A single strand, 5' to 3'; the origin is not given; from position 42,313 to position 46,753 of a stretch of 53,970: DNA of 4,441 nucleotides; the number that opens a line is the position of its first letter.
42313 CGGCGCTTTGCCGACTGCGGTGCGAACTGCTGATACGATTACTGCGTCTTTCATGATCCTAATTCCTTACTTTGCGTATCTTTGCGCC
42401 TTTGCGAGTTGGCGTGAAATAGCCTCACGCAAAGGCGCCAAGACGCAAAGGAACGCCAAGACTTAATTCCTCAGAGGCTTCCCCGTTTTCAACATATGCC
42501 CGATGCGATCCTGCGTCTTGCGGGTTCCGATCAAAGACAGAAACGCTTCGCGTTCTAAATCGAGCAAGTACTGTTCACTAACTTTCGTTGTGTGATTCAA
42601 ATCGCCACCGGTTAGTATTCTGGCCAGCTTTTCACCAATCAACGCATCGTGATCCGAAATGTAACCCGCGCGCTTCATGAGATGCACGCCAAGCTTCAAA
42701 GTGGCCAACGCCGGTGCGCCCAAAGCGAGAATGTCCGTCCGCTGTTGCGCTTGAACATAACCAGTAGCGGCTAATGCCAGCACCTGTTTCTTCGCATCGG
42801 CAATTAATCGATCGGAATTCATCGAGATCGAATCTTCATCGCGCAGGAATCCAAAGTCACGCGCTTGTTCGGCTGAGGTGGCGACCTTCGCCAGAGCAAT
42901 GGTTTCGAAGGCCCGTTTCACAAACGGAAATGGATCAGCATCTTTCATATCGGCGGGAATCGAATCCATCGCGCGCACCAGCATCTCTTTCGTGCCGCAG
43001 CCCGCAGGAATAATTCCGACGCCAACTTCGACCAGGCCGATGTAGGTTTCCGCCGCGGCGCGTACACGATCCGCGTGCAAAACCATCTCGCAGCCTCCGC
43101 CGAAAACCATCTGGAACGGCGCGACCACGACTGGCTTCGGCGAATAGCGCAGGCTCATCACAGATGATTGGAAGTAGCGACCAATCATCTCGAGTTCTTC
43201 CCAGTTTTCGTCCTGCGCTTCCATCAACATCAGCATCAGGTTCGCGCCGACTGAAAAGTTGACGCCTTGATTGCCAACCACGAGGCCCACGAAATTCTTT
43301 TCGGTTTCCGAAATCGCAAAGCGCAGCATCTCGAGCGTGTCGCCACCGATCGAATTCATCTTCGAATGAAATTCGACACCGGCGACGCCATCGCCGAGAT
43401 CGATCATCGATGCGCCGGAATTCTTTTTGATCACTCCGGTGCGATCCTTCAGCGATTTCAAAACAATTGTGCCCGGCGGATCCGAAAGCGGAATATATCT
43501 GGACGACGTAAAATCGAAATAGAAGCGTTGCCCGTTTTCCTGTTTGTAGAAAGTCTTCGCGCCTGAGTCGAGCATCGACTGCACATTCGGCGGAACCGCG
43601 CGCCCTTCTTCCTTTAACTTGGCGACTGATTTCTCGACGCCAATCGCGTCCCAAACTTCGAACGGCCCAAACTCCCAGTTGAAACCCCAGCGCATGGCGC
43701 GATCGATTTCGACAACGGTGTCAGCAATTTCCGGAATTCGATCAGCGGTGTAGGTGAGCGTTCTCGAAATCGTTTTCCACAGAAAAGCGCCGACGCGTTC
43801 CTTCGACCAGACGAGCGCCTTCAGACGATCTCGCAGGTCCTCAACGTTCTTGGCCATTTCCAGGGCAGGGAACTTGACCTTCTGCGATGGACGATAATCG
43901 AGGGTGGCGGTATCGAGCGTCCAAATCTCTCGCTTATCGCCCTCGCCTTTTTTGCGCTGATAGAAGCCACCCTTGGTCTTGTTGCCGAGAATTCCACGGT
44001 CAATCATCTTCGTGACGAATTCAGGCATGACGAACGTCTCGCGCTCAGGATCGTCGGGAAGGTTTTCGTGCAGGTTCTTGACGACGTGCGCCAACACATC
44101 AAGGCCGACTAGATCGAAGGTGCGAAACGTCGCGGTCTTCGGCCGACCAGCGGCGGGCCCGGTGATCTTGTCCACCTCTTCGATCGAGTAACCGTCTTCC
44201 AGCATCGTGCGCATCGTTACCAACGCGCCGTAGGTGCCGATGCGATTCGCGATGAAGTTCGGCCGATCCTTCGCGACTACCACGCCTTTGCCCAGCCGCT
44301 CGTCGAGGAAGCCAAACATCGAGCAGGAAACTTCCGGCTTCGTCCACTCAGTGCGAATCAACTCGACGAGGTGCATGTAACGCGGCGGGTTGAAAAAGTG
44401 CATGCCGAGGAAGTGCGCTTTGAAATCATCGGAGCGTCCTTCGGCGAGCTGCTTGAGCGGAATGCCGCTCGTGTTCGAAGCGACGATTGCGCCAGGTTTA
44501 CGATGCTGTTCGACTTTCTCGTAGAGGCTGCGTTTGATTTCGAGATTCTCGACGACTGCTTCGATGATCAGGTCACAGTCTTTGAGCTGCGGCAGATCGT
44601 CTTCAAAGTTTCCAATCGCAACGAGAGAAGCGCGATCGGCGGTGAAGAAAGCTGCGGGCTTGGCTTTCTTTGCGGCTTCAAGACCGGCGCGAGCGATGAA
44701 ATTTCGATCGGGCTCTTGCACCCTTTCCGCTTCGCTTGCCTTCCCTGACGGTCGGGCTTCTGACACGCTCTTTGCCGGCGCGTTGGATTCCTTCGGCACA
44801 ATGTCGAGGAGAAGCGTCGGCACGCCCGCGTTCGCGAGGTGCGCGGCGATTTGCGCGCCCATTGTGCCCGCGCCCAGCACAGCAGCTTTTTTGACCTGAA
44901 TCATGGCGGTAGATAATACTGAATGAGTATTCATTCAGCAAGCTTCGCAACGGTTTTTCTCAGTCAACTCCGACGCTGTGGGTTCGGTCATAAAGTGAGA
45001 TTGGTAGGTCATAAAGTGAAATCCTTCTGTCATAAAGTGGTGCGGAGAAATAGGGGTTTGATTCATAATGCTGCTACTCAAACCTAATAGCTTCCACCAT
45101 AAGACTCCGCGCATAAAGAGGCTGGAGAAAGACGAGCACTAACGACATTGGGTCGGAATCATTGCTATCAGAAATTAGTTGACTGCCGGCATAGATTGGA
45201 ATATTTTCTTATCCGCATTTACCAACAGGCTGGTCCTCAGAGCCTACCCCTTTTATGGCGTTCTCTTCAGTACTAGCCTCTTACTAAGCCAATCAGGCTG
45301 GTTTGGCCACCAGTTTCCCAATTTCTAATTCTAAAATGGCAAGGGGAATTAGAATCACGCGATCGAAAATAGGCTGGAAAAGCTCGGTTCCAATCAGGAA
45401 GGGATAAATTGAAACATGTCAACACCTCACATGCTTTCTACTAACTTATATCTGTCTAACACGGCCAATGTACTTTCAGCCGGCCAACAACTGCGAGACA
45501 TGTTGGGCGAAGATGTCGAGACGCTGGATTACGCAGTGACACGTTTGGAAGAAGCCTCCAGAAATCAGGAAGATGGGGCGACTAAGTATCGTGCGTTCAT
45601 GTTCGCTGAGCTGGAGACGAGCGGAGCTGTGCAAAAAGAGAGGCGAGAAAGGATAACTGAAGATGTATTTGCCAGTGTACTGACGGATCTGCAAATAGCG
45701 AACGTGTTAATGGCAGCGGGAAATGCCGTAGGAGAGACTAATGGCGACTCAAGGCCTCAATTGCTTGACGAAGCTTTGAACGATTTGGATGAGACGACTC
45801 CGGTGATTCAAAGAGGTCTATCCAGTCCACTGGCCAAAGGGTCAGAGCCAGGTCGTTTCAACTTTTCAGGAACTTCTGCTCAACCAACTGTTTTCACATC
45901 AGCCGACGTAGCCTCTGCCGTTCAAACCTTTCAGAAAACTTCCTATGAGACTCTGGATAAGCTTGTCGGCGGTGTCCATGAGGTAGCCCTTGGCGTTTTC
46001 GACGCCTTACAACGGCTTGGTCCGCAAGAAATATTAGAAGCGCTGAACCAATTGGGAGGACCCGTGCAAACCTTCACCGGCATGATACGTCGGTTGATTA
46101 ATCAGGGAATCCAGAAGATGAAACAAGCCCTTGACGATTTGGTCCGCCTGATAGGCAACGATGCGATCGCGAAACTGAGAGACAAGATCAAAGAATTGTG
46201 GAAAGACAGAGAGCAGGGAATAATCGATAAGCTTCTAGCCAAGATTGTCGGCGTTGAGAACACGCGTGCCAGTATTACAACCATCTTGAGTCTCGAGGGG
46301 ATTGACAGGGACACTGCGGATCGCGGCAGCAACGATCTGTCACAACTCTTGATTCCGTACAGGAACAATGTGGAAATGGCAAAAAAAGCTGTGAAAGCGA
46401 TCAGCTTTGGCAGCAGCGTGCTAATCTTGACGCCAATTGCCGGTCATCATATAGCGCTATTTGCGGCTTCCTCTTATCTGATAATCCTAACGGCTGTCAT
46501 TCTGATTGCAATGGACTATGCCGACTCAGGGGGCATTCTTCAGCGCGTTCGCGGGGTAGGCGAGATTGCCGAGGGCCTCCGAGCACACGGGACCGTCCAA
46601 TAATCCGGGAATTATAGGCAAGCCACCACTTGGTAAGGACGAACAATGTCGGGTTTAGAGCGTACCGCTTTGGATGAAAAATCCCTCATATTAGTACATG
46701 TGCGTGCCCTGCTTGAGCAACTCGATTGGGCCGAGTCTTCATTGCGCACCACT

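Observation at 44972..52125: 7.1-kb cargo-only transposon with TGT...ACA inverted repeats and a 5-bp target duplication, inserted just upstream of the fad operon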

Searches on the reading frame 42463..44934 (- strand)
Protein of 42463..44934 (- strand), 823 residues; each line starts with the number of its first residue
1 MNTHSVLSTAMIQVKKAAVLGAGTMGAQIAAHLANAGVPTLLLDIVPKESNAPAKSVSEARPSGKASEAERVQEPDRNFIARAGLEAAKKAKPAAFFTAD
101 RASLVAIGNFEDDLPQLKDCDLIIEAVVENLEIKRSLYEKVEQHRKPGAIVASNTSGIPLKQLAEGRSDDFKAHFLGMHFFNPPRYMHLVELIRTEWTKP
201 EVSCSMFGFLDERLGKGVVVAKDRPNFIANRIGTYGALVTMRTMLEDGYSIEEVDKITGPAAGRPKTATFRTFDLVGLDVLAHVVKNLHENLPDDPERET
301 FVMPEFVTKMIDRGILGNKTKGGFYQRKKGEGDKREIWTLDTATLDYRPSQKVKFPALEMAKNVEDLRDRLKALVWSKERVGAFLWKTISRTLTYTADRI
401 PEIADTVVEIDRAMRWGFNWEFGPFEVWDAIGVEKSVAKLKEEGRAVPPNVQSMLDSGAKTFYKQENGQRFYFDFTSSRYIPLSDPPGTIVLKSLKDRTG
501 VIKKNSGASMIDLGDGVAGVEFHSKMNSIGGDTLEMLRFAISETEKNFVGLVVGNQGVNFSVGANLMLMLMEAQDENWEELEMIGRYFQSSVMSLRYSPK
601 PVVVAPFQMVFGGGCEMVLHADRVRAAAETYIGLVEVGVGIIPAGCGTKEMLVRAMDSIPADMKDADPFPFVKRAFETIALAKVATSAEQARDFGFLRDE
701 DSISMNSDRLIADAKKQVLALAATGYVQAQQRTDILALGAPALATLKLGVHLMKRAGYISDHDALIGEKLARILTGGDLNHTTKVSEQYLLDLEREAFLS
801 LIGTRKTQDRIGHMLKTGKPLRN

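Call 11: search_protein_families(library=ncbifam, proteins=[window:42463-44934:-], max_evalue=0.001)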
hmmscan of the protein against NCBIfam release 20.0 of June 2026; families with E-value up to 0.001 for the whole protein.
window:42463-44934:- (823 aa): 50 families (the best 25 are shown)
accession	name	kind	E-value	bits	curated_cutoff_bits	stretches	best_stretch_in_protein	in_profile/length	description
NF052272.1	Staph_FadB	exception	2.5e-190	634.4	999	2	73-823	37-752/752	3-hydroxyacyl-CoA dehydrogenase/crotonase FadB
NF008727.0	PRK11730.1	equivalog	1.1e-58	199.2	870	3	115-334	388-599/717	fatty acid oxidation complex subunit alpha FadB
NF006124.0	PRK08268.1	subfamily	7e-51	173.7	508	1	10-338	3-298/507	3-hydroxyacyl-CoA dehydrogenase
NF005875.0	PRK07819.1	subfamily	1.6e-47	162.3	319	1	13-326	4-285/287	3-hydroxybutyryl-CoA dehydrogenase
TIGR02437.1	FadB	equivalog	3.2e-46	158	933.55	2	116-331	389-596/714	fatty acid oxidation complex subunit alpha FadB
NF008363.0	PRK11154.1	equivalog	4.5e-45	154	869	2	13-352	308-612/708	fatty acid oxidation complex subunit alpha FadJ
NF004474.0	PRK05808.1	subfamily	6e-45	153.7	408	1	13-326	2-281/283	3-hydroxybutyryl-CoA dehydrogenase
NF005715.0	PRK07530.1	equivalog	2.2e-42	145.4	420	1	109-328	73-284/292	3-hydroxybutyryl-CoA dehydrogenase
NF006722.0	PRK09260.1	equivalog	3.2e-39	134.9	429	1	14-331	2-285/289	3-hydroxyacyl-CoA dehydrogenase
NF004699.0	PRK06035.1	equivalog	3.3e-39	134.8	500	1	113-326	79-289/294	3-hydroxyacyl-CoA dehydrogenase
TIGR02441.1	fa_ox_alpha_mit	equivalog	3.4e-39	134.5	964.65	2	110-337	405-623/737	fatty acid oxidation complex subunit alpha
TIGR02279.1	PaaC-3OHAcCoADH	equivalog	4.1e-37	128.2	669.4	1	10-329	1-287/503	3-hydroxyacyl-CoA dehydrogenase PaaH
NF006143.0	PRK08293.1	equivalog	6.6e-34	117.5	312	1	13-328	3-288/291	3-hydroxyacyl-CoA dehydrogenase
TIGR02440.1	FadJ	equivalog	1.2e-33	116.3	968.45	2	109-336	374-589/699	fatty acid oxidation complex subunit alpha FadJ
NF042925.1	FHMPC_DH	equivalog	2.1e-30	106.1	500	1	16-328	2-281/304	5-formyl-3-hydroxy-2-methylpyridine 4-carboxylate 5-dehydrogenase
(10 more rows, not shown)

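Call 15: find_encoding_contigs(protein=window:42463-44934:-, flank=10000, max_places=10)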
Protein window:42463-44934:- (823 aa): no gene with exactly this product is on record in the collection.

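Call 78: find_homologous_proteins(query=window:42463-44904:-, max_evalue=1e-100)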
Query window:42463-44904:- (813 aa): 7995 proteins with E <= 1e-100 among 8000 candidates; the best 120 are listed.
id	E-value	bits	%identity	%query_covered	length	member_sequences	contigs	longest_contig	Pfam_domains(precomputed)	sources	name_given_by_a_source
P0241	0.0e+0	1831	100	100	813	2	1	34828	PF00378.26,PF00725.28,PF02737.25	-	-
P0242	0.0e+0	1716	94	100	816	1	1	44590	PF00378.26,PF00725.28,PF02737.25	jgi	jgi:3-hydroxyacyl-CoA dehydrogenase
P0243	0.0e+0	1690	92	100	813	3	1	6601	PF00378.26,PF00725.28,PF02737.25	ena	-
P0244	0.0e+0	1678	91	100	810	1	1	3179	PF00378.26,PF00725.28,PF02737.25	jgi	jgi:3-hydroxyacyl-CoA dehydrogenase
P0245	0.0e+0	1660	91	100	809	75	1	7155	PF00378.26,PF00725.28,PF02737.25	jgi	jgi:3-hydroxyacyl-CoA dehydrogenase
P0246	0.0e+0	1655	90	100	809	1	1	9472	PF00378.26,PF00725.28,PF02737.25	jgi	-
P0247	0.0e+0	1654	90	100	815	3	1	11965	PF00378.26,PF00725.28,PF02737.25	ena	-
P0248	0.0e+0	1652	91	100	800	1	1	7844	PF00378.26,PF00725.28,PF02737.25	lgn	-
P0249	0.0e+0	1648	91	100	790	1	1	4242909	PF00378.26,PF00725.28,PF02737.25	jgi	jgi:3-hydroxyacyl-CoA dehydrogenase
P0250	0.0e+0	1646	89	100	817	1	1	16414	PF00378.26,PF00725.28,PF02737.25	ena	-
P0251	0.0e+0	1643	89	100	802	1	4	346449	PF00378.26,PF00725.28,PF02737.25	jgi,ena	-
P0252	0.0e+0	1642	89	100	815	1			PF00378.26,PF00725.28,PF02737.25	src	-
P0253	0.0e+0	1639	89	100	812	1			PF00378.26,PF00725.28,PF02737.25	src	-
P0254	0.0e+0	1638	89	100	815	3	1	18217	PF00378.26,PF00725.28,PF02737.25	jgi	jgi:3-hydroxyacyl-CoA dehydrogenase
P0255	0.0e+0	1637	89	100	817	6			PF00378.26,PF00725.28,PF02737.25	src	-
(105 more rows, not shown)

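Call 81: find_encoding_contigs(protein=P0242, flank=10000, max_places=2)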
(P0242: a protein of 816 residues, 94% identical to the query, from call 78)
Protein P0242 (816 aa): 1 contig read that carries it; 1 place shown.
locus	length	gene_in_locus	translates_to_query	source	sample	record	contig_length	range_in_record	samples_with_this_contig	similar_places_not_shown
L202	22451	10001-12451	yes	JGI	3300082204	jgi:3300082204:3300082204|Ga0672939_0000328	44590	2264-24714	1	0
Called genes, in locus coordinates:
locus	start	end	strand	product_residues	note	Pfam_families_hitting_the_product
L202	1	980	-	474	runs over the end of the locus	PF00324:AA_permease, PF13520:AA_permease_2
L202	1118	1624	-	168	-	PF13474:SnoaL_3, PF14534:DUF4440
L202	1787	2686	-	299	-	PF06940:DUF1287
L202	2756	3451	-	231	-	PF02230:Abhydrolase_2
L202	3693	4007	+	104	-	PF02575:YbaB_DNA_bd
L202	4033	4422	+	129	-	PF05635:23S_rRNA_IVP, PF22296:bAvd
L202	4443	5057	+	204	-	PF21176:RecR_HhH, PF02132:RecR_ZnF (weak), PF01751:Toprim, PF13662:Toprim_4, PF21175:RecR_C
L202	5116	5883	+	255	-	-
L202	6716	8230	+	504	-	-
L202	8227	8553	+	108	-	-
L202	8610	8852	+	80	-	-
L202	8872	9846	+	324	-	-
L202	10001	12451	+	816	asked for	PF02737:3HCDH_N, PF00725:3HCDH, PF00378:ECH_1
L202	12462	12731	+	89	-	PF09720:Unstab_antitox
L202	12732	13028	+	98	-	PF05016:ParE_toxin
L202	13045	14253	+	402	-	PF00108:Thiolase_N, PF02803:Thiolase_C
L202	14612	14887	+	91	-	-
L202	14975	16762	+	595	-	PF02771:Acyl-CoA_dh_N, PF02770:Acyl-CoA_dh_M, PF00441:Acyl-CoA_dh_1, PF22924:ACOX_C_alpha1 (faint), PF08028:Acyl-CoA_dh_2, PF21263:Acyl-CoA-dh_C, PF21343:ACAD9-ACADV_C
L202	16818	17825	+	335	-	PF00753:Lactamase_B, PF21221:B_lactamase-like_C (faint)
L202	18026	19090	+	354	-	PF00595:PDZ, PF13180:PDZ_2, PF04495:GRASP55_65 (faint), PF17820:PDZ_6, PF00595:PDZ, PF13180:PDZ_2, PF14685:PDZ_Tricorn (weak), PF17820:PDZ_6, +1 more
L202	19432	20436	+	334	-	PF10017:Methyltransf_33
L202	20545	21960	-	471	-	PF01595:CNNM, PF00571:CBS, PF03471:CorC_HlyC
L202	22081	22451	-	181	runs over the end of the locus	PF02559:CarD_TRCF_RID, PF21095:CarD_C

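Call 82: find_encoding_contigs(protein=P0249, flank=10000, max_places=2)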
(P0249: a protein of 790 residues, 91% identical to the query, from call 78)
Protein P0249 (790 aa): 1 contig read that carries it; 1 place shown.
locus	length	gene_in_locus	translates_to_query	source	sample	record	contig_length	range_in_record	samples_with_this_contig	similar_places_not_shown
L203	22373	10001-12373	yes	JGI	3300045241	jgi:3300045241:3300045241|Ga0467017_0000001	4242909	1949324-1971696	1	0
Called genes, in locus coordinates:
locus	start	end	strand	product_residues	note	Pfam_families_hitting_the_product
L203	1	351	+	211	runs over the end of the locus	-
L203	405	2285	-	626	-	PF00931:NB-ARC, PF13191:AAA_16 (weak)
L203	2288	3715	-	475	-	-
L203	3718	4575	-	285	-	PF00515:TPR_1 (faint), PF07719:TPR_2 (faint), PF13424:TPR_12, PF17874:TPR_MalT (faint), PF13181:TPR_8 (faint), PF13424:TPR_12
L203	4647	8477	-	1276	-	PF25199:nSTAND_NTPase5 (weak)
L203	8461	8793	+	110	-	-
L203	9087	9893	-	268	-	-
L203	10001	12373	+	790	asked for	PF02737:3HCDH_N, PF00725:3HCDH, PF00378:ECH_1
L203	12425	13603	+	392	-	PF00108:Thiolase_N, PF02803:Thiolase_C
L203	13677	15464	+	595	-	PF02771:Acyl-CoA_dh_N, PF02770:Acyl-CoA_dh_M, PF00441:Acyl-CoA_dh_1, PF22924:ACOX_C_alpha1 (weak), PF08028:Acyl-CoA_dh_2, PF21263:Acyl-CoA-dh_C, PF21343:ACAD9-ACADV_C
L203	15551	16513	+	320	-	PF00753:Lactamase_B, PF21221:B_lactamase-like_C (faint)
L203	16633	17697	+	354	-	PF00595:PDZ, PF04495:GRASP55_65 (faint), PF13180:PDZ_2, PF17820:PDZ_6, PF00595:PDZ, PF13180:PDZ_2, PF14685:PDZ_Tricorn, PF17820:PDZ_6, +1 more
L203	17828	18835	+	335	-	PF10017:Methyltransf_33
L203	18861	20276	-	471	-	PF01595:CNNM, PF00571:CBS, PF03471:CorC_HlyC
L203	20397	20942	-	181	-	PF02559:CarD_TRCF_RID, PF21095:CarD_C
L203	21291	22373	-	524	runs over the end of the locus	PF17032:Zn_ribbon_15 (faint), PF27618:Zn_ribbon_GTF2H2 (faint), PF04280:Tim44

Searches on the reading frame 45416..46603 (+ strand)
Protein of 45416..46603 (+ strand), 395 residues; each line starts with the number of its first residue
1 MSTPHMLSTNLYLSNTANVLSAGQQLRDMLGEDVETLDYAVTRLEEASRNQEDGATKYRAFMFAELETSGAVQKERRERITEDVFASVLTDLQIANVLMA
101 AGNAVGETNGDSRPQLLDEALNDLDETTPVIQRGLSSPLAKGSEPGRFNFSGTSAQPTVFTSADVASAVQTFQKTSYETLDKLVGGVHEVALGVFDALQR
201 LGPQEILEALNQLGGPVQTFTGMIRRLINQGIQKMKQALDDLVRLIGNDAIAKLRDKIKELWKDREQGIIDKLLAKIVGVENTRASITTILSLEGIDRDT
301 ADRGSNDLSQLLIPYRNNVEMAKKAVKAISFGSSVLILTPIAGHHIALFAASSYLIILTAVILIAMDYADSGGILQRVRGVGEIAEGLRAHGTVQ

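Call 5: search_protein_families(library=pfam, proteins=[window:45416-46603:+], max_evalue=0.1)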
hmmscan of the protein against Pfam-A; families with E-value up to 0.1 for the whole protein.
window:45416-46603:+ (395 aa): 1 family
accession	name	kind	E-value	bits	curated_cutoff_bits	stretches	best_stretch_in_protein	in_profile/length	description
PF08598.16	Sds3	-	0.098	13.1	25.4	0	229-267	76-114/217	Sds3-like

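Call 11: search_protein_families(library=ncbifam, proteins=[window:45416-46603:+], max_evalue=0.001)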
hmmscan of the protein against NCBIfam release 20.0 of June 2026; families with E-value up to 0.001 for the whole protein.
window:45416-46603:+ (395 aa): 0 families

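Call 12: search_protein_families(library=padloc, proteins=[window:45416-46603:+], max_evalue=0.1)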
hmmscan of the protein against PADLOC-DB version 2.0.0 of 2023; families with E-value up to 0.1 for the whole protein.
window:45416-46603:+ (395 aa): 1 family
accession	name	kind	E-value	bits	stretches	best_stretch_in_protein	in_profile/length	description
PDLC04109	PD-T7-4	-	0.0012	16.3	1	197-251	102-153/211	-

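Call 13: search_protein_families(library=phrogs, proteins=[window:45416-46603:+], max_evalue=0.1)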
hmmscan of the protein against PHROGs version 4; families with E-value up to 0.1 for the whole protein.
window:45416-46603:+ (395 aa): 4 families
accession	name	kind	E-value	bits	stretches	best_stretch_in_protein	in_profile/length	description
phrog_4197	-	tail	0.005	15.5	1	159-248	647-742/1783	tail length tape measure protein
phrog_4200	-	tail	0.0053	16.3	1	165-269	451-550/732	tail length tape measure protein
phrog_32390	-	unknown function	0.05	11.7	0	282-344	585-645/1957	-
phrog_7334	-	unknown function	0.057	12.5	1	163-261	66-159/1078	-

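Call 65: search_solved_structures(query=window:45416-46603:+, max_evalue=1)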
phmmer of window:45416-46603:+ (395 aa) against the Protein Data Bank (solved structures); distinct sequences matched with E-value up to 1: 3.
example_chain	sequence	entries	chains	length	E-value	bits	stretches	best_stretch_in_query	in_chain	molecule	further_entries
1qmb_A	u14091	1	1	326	0.66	12.6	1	159-252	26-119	ALPHA-1-ANTITRYPSIN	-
3dru_A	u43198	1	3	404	0.71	12.4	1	160-252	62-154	Alpha-1-antitrypsin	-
2wpr_A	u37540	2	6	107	0.8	12.3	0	269-307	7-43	TRIMERIC AUTOTRANSPORTER ADHESIN FRAGMENT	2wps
